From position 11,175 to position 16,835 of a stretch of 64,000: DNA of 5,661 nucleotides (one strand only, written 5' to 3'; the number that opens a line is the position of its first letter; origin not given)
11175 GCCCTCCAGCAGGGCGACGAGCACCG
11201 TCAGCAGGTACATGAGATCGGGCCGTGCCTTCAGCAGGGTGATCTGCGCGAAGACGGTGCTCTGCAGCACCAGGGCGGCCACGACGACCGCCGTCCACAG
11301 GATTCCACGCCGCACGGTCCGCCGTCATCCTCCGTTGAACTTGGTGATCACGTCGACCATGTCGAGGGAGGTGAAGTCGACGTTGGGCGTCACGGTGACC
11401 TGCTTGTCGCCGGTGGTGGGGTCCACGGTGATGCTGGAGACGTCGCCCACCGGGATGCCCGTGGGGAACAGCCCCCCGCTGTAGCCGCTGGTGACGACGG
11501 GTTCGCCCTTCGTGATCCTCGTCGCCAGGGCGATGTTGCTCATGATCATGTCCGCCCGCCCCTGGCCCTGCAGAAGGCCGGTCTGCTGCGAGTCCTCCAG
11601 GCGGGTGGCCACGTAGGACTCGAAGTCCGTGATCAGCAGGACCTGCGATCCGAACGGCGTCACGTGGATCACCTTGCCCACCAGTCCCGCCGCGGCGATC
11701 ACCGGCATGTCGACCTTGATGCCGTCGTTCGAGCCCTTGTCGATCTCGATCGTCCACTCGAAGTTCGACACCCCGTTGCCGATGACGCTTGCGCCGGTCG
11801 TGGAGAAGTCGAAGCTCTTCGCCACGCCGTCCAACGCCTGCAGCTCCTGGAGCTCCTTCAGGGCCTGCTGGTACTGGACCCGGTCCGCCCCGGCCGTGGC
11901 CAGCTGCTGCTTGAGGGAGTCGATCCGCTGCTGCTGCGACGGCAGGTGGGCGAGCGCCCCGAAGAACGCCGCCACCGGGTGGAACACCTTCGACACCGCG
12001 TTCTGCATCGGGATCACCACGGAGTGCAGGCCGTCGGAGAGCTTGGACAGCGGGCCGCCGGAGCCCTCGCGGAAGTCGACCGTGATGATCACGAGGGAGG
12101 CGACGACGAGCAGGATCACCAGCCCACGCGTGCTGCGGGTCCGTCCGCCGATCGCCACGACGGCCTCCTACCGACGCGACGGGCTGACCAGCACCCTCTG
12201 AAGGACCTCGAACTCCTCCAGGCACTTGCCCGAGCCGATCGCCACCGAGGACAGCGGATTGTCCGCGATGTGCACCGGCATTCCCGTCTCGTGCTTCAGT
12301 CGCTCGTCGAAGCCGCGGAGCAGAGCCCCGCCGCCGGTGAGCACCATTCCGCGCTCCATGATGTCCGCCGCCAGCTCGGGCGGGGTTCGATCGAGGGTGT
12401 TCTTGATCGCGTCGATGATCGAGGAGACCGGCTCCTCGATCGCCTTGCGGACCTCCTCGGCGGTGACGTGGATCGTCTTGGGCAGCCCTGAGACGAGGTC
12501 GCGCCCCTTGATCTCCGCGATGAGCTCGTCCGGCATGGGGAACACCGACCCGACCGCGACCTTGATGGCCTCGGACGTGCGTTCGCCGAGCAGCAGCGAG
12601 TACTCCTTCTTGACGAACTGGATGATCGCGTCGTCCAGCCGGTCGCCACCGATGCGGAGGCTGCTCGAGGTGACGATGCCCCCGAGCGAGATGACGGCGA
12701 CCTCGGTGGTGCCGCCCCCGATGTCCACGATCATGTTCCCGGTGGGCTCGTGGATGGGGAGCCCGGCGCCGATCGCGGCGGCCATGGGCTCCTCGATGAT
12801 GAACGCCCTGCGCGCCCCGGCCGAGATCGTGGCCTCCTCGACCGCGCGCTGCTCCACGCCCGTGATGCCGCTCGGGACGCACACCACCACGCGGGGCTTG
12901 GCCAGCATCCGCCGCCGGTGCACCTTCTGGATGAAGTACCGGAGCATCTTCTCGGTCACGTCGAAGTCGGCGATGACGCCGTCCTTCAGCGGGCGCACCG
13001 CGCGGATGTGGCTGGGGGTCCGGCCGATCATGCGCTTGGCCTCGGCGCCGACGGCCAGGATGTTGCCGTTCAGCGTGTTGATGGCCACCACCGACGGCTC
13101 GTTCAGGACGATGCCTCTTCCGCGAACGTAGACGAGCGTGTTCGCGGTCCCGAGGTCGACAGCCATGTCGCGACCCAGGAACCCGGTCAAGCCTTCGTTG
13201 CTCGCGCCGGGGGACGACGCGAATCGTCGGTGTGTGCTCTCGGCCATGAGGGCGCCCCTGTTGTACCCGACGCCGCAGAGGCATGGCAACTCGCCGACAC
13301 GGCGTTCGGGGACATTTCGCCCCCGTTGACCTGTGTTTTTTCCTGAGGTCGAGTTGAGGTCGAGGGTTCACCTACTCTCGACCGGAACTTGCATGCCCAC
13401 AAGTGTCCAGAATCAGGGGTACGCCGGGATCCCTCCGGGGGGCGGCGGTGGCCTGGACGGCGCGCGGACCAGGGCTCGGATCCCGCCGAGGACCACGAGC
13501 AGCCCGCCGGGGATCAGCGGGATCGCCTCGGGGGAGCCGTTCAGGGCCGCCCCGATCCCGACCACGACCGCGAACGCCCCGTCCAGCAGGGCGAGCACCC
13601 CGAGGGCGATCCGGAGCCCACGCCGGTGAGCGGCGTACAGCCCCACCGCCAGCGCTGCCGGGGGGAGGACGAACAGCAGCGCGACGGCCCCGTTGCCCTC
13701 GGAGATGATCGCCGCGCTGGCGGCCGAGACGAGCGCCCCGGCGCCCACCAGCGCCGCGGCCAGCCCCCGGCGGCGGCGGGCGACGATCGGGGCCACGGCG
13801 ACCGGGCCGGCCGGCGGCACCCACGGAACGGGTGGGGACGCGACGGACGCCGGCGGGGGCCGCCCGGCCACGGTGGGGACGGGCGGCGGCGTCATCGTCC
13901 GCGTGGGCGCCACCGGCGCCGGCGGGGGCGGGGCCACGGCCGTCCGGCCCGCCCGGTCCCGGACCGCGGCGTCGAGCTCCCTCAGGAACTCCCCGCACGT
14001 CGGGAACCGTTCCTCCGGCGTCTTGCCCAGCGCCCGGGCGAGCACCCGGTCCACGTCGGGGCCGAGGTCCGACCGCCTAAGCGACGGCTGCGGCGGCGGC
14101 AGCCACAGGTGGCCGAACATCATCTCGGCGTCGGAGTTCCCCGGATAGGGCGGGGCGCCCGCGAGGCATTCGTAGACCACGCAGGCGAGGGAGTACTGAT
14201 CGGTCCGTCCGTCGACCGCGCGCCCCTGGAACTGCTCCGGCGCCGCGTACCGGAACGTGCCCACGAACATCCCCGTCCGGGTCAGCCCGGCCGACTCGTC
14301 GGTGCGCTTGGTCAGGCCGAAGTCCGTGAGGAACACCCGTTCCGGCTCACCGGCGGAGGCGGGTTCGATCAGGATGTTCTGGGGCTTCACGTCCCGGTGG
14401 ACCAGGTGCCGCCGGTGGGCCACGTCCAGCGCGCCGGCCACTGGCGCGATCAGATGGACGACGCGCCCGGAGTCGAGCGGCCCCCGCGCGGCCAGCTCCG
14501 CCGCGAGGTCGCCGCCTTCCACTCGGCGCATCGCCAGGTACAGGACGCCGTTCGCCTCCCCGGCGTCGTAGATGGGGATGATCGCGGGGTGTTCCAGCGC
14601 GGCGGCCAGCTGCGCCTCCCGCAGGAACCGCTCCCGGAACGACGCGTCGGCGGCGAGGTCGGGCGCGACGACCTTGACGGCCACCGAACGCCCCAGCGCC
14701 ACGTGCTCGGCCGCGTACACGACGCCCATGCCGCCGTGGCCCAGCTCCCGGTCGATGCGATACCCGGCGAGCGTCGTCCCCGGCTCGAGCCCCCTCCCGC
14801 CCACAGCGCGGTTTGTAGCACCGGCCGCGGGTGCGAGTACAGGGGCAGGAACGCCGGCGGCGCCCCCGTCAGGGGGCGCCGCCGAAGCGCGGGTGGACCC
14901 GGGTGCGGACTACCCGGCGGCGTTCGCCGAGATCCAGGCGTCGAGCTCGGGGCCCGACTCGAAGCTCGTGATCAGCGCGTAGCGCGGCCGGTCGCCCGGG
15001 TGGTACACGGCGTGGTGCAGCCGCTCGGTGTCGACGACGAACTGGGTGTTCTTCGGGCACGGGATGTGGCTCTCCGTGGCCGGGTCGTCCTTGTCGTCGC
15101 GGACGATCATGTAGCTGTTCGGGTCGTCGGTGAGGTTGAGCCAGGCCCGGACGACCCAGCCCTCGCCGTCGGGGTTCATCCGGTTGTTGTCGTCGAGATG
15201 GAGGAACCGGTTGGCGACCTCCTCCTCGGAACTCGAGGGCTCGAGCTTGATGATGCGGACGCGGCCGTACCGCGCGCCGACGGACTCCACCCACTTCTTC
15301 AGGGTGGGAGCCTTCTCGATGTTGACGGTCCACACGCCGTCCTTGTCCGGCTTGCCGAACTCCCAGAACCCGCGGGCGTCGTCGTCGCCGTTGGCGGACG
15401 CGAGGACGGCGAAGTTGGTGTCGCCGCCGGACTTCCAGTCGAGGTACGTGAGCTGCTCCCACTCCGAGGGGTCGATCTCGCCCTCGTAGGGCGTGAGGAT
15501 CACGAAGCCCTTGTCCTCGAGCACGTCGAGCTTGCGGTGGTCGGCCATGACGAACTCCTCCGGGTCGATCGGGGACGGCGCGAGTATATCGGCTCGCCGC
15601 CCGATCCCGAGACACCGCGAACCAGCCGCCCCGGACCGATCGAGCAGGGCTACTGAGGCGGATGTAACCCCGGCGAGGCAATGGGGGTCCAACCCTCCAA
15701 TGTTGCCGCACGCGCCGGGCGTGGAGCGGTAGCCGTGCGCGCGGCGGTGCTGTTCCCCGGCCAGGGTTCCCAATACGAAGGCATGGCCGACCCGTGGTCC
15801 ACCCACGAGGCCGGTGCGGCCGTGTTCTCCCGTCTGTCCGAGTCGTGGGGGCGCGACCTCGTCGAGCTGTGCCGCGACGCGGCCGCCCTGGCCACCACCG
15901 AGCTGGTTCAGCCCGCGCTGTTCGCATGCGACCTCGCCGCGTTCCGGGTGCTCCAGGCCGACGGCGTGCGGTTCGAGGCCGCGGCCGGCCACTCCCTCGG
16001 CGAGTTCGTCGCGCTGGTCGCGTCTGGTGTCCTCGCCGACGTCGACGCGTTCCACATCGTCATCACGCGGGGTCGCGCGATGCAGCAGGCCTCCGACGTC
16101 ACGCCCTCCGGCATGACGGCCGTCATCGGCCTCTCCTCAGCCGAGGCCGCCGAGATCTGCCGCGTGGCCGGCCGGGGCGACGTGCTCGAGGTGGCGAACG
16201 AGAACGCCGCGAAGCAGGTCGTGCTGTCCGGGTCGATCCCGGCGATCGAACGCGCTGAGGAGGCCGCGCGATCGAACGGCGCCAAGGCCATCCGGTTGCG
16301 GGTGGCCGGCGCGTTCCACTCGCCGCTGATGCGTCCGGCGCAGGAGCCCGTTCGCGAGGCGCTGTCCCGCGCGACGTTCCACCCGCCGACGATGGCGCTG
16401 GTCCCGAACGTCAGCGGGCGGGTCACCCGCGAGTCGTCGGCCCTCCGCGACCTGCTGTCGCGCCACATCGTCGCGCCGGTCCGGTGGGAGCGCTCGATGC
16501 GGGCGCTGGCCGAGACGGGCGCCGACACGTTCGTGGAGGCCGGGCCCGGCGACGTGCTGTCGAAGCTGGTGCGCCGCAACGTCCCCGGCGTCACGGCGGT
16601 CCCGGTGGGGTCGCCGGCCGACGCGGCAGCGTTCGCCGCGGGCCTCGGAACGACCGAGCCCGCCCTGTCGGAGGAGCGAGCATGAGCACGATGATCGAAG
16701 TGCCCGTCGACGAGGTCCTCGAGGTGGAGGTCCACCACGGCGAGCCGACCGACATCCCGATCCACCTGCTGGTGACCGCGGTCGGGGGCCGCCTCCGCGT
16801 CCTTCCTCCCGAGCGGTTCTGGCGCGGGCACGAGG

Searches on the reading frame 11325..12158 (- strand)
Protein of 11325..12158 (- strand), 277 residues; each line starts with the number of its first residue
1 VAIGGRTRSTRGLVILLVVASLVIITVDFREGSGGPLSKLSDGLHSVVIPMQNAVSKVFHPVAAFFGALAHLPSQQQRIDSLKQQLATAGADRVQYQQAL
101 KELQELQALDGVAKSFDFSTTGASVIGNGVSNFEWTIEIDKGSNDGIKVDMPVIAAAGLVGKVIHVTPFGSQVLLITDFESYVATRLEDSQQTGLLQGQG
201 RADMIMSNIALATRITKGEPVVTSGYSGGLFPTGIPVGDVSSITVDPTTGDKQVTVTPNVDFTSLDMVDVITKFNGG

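Call 38: search_protein_families(library=pfam, proteins=[window:11325-12158:-], max_evalue=0.00001)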
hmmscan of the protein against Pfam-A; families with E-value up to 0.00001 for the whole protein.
window:11325-12158:- (277 aa): 1 family
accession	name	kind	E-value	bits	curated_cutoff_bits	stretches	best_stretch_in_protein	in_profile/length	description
PF04085.20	MreC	-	7.8e-40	136.5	28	1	125-271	1-146/147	Rod shape-determining protein MreC, barrel core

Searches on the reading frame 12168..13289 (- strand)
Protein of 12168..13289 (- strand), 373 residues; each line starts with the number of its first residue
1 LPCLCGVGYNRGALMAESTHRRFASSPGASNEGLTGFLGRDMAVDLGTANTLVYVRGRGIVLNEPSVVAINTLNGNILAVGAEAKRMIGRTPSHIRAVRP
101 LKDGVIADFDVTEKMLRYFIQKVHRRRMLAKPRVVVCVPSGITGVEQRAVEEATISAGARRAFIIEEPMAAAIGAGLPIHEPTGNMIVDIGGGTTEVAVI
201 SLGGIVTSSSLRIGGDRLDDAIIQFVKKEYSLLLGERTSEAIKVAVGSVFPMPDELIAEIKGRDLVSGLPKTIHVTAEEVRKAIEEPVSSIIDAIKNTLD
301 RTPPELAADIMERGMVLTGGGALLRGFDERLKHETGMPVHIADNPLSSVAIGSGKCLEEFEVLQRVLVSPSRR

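Call 38: search_protein_families(library=pfam, proteins=[window:12168-13289:-], max_evalue=0.00001)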
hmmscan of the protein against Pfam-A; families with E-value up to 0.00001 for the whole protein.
window:12168-13289:- (373 aa): 5 families
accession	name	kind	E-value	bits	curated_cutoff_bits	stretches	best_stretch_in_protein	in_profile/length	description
PF06723.19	MreB_Mbl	-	3.5e-152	506.3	27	1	40-363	2-325/327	MreB/Mbl protein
PF00022.25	Actin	-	9.4e-14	51.2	27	1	92-229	56-190/410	Actin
PF00012.26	HSP70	-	7.9e-12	44.6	20.6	1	133-230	135-238/599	Hsp70 protein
PF14450.12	FtsA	-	1e-09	39.3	31.8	1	187-344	2-112/127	Cell division protein FtsA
PF25216.1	Volactin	-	5.5e-08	33.1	35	1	69-352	50-316/321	Volactin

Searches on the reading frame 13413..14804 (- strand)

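Call 38: search_protein_families(library=pfam, proteins=[window:13413-14804:-], max_evalue=0.00001)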
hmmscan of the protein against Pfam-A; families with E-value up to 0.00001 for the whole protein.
window:13413-14804:- (463 aa): 2 families
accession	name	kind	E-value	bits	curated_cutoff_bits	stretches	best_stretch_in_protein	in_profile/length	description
PF00069.31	Pkinase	-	5e-43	147.8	31.7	1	15-266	1-251/263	Protein kinase domain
PF07714.23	PK_Tyr_Ser-Thr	-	5.8e-28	98.3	23.1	1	17-229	3-214/258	Protein tyrosine and serine/threonine kinase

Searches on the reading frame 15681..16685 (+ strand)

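Call 38: search_protein_families(library=pfam, proteins=[window:15681-16685:+], max_evalue=0.00001)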
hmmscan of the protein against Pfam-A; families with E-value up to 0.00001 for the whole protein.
window:15681-16685:+ (334 aa): 1 family
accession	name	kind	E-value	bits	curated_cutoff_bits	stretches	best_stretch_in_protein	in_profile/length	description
PF00698.26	Acyl_transf_1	-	8.4e-35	121.2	32.7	1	24-301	3-279/319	Acyl transferase domain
